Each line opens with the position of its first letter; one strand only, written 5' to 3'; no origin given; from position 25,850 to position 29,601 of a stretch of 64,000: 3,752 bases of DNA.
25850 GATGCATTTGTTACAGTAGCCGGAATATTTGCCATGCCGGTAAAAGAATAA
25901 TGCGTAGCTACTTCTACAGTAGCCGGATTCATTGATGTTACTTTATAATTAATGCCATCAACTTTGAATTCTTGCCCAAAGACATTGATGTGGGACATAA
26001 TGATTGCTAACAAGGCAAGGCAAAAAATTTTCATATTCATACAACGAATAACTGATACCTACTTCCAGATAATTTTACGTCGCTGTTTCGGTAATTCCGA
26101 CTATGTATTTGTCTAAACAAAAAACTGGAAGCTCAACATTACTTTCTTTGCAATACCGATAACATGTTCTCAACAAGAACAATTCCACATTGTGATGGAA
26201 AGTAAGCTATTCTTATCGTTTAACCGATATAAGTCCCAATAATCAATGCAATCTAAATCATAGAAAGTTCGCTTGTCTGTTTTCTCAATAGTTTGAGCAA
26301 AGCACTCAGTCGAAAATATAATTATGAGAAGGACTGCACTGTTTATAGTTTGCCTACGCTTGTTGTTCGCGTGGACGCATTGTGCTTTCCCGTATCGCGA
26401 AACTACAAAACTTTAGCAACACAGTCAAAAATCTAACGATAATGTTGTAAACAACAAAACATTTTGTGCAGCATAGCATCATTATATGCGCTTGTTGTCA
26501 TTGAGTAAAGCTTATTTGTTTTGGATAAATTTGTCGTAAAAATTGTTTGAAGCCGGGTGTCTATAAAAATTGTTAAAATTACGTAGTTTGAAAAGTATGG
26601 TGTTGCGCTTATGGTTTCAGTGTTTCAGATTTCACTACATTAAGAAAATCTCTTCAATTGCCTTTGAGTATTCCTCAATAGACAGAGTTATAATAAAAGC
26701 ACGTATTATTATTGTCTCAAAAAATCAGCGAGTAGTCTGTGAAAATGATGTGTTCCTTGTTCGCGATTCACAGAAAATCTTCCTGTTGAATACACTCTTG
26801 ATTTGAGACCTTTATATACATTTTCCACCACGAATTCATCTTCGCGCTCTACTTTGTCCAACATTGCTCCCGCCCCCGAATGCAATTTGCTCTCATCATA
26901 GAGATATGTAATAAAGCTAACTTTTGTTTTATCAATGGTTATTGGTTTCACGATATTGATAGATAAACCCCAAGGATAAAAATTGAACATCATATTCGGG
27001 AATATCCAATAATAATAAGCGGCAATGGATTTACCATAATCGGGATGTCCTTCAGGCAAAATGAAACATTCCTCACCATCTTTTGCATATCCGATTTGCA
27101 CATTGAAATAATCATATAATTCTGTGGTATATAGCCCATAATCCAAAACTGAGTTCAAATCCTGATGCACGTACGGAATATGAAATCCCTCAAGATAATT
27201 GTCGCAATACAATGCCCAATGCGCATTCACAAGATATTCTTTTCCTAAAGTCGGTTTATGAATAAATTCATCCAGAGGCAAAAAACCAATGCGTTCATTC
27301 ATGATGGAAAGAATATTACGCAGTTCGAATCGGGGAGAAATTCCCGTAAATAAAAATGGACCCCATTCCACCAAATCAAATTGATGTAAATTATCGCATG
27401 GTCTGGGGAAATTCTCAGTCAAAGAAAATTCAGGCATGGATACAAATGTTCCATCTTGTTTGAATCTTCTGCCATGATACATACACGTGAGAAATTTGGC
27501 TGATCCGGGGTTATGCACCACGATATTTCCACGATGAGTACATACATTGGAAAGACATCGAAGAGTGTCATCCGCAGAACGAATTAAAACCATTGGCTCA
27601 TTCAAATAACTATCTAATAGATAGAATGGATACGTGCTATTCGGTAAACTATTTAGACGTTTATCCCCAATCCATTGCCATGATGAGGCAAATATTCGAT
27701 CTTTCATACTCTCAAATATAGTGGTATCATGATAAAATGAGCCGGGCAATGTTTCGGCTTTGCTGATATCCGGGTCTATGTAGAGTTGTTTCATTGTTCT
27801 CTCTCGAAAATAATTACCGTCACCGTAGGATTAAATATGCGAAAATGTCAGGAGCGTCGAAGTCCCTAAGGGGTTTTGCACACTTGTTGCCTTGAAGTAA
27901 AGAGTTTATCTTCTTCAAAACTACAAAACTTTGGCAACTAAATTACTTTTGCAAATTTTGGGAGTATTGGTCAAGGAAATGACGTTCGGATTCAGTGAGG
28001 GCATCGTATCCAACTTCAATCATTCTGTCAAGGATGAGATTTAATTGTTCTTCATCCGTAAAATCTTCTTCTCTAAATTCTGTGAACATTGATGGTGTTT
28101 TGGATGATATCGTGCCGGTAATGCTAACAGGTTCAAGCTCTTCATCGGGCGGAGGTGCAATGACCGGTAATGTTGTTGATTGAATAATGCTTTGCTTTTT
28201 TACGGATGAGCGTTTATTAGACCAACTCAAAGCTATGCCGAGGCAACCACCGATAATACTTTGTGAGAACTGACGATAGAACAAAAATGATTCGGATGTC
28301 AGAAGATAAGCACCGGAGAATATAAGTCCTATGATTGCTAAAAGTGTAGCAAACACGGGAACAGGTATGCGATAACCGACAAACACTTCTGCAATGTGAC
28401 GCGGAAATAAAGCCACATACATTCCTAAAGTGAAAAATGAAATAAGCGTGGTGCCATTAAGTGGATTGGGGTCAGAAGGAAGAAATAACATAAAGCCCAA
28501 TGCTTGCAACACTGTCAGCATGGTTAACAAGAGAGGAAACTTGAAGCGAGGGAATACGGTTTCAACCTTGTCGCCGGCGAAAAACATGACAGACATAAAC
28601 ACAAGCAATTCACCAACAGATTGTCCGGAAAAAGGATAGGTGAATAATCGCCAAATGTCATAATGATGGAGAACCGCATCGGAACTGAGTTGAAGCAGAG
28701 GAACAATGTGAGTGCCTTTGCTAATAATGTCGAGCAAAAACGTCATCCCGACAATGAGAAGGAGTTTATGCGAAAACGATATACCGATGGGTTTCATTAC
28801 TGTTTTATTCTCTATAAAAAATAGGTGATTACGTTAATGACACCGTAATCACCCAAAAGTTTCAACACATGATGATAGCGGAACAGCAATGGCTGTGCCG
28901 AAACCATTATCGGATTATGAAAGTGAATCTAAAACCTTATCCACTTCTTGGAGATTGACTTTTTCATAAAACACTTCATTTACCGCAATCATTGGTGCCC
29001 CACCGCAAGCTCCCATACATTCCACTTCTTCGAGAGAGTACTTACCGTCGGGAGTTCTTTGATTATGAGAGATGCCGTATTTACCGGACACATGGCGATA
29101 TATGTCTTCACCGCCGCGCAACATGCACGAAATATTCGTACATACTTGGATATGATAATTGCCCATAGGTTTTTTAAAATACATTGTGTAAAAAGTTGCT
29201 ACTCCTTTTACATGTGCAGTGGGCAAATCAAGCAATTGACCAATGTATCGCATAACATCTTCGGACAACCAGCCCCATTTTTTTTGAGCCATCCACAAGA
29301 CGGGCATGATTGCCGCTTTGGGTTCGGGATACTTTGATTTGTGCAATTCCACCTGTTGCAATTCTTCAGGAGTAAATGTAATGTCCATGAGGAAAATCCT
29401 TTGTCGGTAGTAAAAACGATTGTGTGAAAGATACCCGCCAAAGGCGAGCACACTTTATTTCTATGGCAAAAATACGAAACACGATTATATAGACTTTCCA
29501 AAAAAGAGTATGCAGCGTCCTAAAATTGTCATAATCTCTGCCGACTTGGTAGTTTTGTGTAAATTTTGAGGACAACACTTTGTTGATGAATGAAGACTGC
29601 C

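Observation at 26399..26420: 22-bp motif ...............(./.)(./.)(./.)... conserved at three intergenic sites upstream of minus-strand genes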

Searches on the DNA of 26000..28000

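Call 44: search_rna_families(source=window, start=26000, end=28000, threshold=evalue, max_evalue=5)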
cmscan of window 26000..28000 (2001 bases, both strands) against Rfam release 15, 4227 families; matches with E-value up to 5: 3.
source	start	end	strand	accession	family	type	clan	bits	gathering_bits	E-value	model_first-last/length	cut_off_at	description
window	27674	27750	+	RF00331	snoZ169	Gene; snRNA; snoRNA; CD-box;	-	24.9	55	0.22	1-69/69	no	Small nucleolar RNA Z169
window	26920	26972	+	RF01898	mir-363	Gene; miRNA;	CL00110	18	58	0.92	1-80/80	no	mir-363 microRNA precursor family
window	27675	27744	+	RF00097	snoR71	Gene; snRNA; snoRNA; CD-box;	-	17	40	4.4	1-107/107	no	Plant small nucleolar RNA R71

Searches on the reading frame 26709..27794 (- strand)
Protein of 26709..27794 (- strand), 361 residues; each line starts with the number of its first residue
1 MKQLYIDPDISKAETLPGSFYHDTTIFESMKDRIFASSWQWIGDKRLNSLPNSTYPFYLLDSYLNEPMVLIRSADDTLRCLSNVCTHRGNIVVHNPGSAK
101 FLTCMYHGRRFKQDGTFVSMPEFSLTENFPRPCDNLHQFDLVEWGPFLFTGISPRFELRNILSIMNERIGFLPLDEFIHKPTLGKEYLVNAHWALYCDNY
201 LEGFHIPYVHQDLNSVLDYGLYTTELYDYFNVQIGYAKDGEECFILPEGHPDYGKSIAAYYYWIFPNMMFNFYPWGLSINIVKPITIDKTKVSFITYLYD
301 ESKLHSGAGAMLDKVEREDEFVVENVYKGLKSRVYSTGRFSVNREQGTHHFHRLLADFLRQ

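Call 34: search_protein_families(library=pfam, proteins=[window:26709-27794:-])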
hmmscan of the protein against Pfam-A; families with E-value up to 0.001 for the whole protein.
window:26709-27794:- (361 aa): 2 families
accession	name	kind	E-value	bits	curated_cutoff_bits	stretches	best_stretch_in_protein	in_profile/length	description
PF00848.25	Ring_hydroxyl_A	-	1.7e-21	77.5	24.9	1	186-359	11-206/208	Ring hydroxylating alpha subunit (catalytic domain)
PF00355.32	Rieske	-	1.3e-12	47.9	20.3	1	63-129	21-87/88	Rieske [2Fe-2S] domain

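Call 49: find_homologous_proteins(query=window:26709-27794:-, max_evalue=1e-40)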
Query window:26709-27794:- (361 aa): 7999 proteins with E <= 1e-40 among 8000 candidates; the best 120 are listed.
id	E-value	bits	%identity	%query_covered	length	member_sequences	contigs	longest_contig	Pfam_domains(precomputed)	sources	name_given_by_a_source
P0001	5.8e-233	791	91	100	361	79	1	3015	PF00355.33,PF00848.26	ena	-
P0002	5.9e-221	751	86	100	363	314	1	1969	PF00355.33,PF00848.26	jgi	-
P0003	2.7e-217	739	84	99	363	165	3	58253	PF00355.33,PF00848.26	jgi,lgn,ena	jgi:choline monooxygenase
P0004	2.3e-209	713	81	99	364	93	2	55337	PF00355.33,PF00848.26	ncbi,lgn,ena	-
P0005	2.2e-183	627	72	99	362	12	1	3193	PF00355.33,PF00848.26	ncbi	ncbi:MAG: hypothetical protein RIR48_2000 [Bacteroidota bacterium]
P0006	1.6e-181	621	71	99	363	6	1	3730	PF00355.33,PF00848.26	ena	-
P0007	2.4e-180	617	72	99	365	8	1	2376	PF00355.33,PF00848.26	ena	-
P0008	1.6e-179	615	70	99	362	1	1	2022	PF00355.33,PF00848.26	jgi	jgi:choline monooxygenase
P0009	3.6e-179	614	72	98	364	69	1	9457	PF00355.33,PF00848.26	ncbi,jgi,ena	jgi:choline monooxygenase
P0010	1.3e-177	608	70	99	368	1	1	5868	PF00355.33,PF00848.26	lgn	-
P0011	3.0e-177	607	68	99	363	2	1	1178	PF00355.33,PF00848.26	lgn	-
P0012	3.3e-177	607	71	99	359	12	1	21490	PF00355.33,PF00848.26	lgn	-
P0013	1.2e-176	605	68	99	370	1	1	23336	PF00355.33,PF00848.26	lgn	-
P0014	8.1e-176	602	68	99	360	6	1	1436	PF00355.33,PF00848.26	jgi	jgi:choline monooxygenase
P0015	1.1e-175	602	70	99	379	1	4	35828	PF00355.33,PF00848.26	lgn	-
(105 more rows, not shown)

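Call 50: find_encoding_contigs(protein=P0003, flank=6000, max_places=3)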
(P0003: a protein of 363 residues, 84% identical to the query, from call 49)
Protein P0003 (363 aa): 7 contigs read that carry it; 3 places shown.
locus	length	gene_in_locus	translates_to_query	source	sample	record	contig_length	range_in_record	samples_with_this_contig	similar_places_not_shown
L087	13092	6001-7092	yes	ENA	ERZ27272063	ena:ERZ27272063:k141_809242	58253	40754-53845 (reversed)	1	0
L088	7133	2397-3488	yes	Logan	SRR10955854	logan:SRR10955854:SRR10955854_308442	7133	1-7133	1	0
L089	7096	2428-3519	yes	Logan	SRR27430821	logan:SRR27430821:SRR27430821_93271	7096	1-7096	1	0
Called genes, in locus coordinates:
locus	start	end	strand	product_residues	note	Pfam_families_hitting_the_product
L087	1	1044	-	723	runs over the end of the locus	PF00403:HMA, PF00122:E1-E2_ATPase, PF00702:Hydrolase, PF08282:Hydrolase_3 (weak)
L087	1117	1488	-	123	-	PF24709:DUF7670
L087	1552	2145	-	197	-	PF04832:SOUL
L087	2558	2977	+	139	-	PF04480:DUF559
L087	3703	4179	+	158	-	PF02566:OsmC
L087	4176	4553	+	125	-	PF09966:DUF2200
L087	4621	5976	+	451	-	PF00144:Beta-lactamase, PF18962:Por_Secre_tail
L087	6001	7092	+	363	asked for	PF00355:Rieske, PF00848:Ring_hydroxyl_A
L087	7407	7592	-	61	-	-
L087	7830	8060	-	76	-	PF10985:DUF2805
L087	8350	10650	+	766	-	PF18962:Por_Secre_tail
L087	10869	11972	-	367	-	PF09587:PGA_cap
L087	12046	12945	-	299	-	PF00520:Ion_trans, PF08016:PKD_channel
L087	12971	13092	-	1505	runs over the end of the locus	PF25778:DUF7948, PF06739:SBBP (weak), PF19408:PKD_6 (weak), PF18962:Por_Secre_tail (weak)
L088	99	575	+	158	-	PF02566:OsmC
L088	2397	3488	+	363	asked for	PF00355:Rieske, PF00848:Ring_hydroxyl_A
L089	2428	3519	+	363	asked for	PF00355:Rieske, PF00848:Ring_hydroxyl_A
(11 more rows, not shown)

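Call 51: find_encoding_contigs(protein=P0004, flank=6000, max_places=3)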
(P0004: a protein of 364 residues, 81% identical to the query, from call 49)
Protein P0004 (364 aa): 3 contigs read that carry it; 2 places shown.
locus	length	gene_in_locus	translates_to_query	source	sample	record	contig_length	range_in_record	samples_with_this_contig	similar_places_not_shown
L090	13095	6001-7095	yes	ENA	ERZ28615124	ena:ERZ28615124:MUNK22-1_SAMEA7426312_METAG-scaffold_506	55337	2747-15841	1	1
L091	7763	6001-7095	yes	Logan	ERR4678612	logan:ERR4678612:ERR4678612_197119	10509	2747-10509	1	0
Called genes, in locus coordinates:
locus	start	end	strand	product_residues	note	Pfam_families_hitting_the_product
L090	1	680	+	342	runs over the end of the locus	PF01070:FMN_dh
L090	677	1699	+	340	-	PF00348:polyprenyl_synt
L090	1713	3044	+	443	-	PF21377:MurD_N, PF21799:MurD-like_N, PF08245:Mur_ligase_M, PF02875:Mur_ligase_C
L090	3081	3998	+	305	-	PF00005:ABC_tran, PF13304:AAA_21 (weak)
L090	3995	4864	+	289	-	PF12679:ABC2_membrane_2, PF12730:ABC2_membrane_4 (weak), PF10920:DUF2705, PF13346:ABC2_membrane_5 (weak)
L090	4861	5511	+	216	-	-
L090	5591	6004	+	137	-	-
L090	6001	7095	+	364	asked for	PF00355:Rieske, PF00848:Ring_hydroxyl_A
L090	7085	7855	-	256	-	PF03372:Exo_endo_phos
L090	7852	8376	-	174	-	PF00156:Pribosyltran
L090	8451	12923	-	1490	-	PF22494:choice_anch_I, PF13449:Phytase-like, PF22494:choice_anch_I, PF00047:ig (faint), PF13927:Ig_3 (weak), PF13927:Ig_3 (weak), PF13895:Ig_2 (weak), PF13927:Ig_3 (weak), +3 more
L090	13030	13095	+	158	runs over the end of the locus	PF20033:DUF6438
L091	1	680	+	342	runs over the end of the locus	PF01070:FMN_dh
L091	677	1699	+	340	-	PF00348:polyprenyl_synt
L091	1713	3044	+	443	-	PF21377:MurD_N, PF21799:MurD-like_N, PF08245:Mur_ligase_M, PF02875:Mur_ligase_C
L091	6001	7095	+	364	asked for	PF00355:Rieske, PF00848:Ring_hydroxyl_A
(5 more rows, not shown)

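Call 52: find_encoding_contigs(protein=P0001, flank=6000, max_places=2)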
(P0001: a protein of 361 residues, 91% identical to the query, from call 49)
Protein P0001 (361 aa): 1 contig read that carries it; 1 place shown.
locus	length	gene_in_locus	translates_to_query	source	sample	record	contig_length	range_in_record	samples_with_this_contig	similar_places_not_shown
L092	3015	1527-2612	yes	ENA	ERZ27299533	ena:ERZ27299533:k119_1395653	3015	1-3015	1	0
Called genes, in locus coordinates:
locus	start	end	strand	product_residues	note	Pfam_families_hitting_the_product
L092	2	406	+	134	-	?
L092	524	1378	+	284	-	PF01694:Rhomboid, PF20216:DUF6576 (weak)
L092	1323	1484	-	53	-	-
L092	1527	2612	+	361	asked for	PF00355:Rieske, PF00848:Ring_hydroxyl_A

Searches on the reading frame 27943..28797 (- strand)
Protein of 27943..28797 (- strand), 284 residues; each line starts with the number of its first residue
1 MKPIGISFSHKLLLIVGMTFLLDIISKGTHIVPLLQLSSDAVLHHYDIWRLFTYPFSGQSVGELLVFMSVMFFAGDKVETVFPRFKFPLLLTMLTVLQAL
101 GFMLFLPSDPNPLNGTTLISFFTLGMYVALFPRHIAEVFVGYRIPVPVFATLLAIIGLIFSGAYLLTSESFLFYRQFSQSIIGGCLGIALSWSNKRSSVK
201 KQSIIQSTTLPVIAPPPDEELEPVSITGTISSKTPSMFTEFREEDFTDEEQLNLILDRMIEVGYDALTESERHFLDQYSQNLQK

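Call 34: search_protein_families(library=pfam, proteins=[window:27943-28797:-])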
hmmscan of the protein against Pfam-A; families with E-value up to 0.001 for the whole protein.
window:27943-28797:- (284 aa): 2 families
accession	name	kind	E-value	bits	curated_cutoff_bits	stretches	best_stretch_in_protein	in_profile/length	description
PF01694.28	Rhomboid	-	1.4e-07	32.3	22.6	1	47-160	3-115/143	Rhomboid domain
PF20216.3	DUF6576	-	8.2e-06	26.3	27.3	1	241-281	7-47/47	Family of unknown function (DUF6576)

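Call 43: find_encoding_contigs(protein=window:27943-28797:-, flank=10000, max_places=10)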
Protein window:27943-28797:- (284 aa): 23 contigs read that carry it; 10 places shown.
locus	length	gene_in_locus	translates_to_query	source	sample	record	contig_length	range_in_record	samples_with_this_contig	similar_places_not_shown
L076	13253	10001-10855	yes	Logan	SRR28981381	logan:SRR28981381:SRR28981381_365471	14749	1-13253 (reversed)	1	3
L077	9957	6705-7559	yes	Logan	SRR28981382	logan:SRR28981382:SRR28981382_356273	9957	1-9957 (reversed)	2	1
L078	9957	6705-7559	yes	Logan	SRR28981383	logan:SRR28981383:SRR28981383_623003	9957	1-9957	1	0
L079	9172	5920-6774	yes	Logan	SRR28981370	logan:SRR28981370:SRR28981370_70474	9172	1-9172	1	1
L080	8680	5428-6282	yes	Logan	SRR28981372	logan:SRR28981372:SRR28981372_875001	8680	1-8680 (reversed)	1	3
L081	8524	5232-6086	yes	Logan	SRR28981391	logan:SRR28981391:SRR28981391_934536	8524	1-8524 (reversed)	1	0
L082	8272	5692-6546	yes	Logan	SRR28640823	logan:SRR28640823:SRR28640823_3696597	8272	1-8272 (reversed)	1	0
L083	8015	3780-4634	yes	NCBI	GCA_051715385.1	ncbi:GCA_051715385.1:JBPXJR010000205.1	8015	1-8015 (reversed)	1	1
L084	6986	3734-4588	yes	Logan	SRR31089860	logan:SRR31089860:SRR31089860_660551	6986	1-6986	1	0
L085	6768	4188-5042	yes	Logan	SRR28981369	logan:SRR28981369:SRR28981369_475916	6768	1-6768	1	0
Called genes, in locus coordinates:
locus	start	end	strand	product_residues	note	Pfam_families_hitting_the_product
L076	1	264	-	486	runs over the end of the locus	PF13506:Glyco_transf_21, PF00535:Glycos_transf_2, PF13641:Glyco_tranf_2_3, PF13632:Glyco_trans_2_3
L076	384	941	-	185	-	PF04390:LptE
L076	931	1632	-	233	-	PF00753:Lactamase_B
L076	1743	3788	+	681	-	PF02922:CBM_48, PF00128:Alpha-amylase (faint)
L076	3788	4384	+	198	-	PF00027:cNMP_binding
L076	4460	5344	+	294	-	PF00561:Abhydrolase_1, PF12146:Hydrolase_4, PF12697:Abhydrolase_6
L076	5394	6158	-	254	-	PF00005:ABC_tran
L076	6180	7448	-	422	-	PF01435:Peptidase_M48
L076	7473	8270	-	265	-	PF00795:CN_hydrolase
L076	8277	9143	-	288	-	PF02749:QRPTase_N, PF01729:QRPTase_C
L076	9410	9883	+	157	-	PF01257:2Fe-2S_thioredx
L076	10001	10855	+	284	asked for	PF01694:Rhomboid, PF20216:DUF6576 (weak)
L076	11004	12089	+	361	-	PF00355:Rieske, PF00848:Ring_hydroxyl_A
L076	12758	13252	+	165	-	?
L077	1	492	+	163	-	?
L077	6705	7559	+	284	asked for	PF01694:Rhomboid, PF20216:DUF6576 (weak)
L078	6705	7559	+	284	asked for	PF01694:Rhomboid, PF20216:DUF6576 (weak)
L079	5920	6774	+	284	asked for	PF01694:Rhomboid, PF20216:DUF6576 (weak)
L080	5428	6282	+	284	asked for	PF01694:Rhomboid, PF20216:DUF6576 (weak)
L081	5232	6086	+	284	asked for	PF01694:Rhomboid, PF20216:DUF6576 (weak)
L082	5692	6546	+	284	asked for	PF01694:Rhomboid, PF20216:DUF6576 (weak)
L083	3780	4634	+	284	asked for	PF01694:Rhomboid, PF20216:DUF6576 (weak)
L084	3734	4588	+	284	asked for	PF01694:Rhomboid, PF20216:DUF6576 (weak)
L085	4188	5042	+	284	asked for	PF01694:Rhomboid, PF20216:DUF6576 (weak)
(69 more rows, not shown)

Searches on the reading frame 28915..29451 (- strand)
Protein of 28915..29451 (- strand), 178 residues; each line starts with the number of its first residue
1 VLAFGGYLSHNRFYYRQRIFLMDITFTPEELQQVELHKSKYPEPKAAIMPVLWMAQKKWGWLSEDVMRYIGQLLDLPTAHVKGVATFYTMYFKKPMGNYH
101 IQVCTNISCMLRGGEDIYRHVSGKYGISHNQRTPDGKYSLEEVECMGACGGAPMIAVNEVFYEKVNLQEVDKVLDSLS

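Call 34: search_protein_families(library=pfam, proteins=[window:28915-29451:-])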
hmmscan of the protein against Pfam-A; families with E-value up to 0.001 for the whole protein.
window:28915-29451:- (178 aa): 1 family
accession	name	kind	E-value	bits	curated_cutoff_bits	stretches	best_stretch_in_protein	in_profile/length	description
PF01257.25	2Fe-2S_thioredx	-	1.3e-51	174.7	24.8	1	38-177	5-144/145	Thioredoxin-like [2Fe-2S] ferredoxin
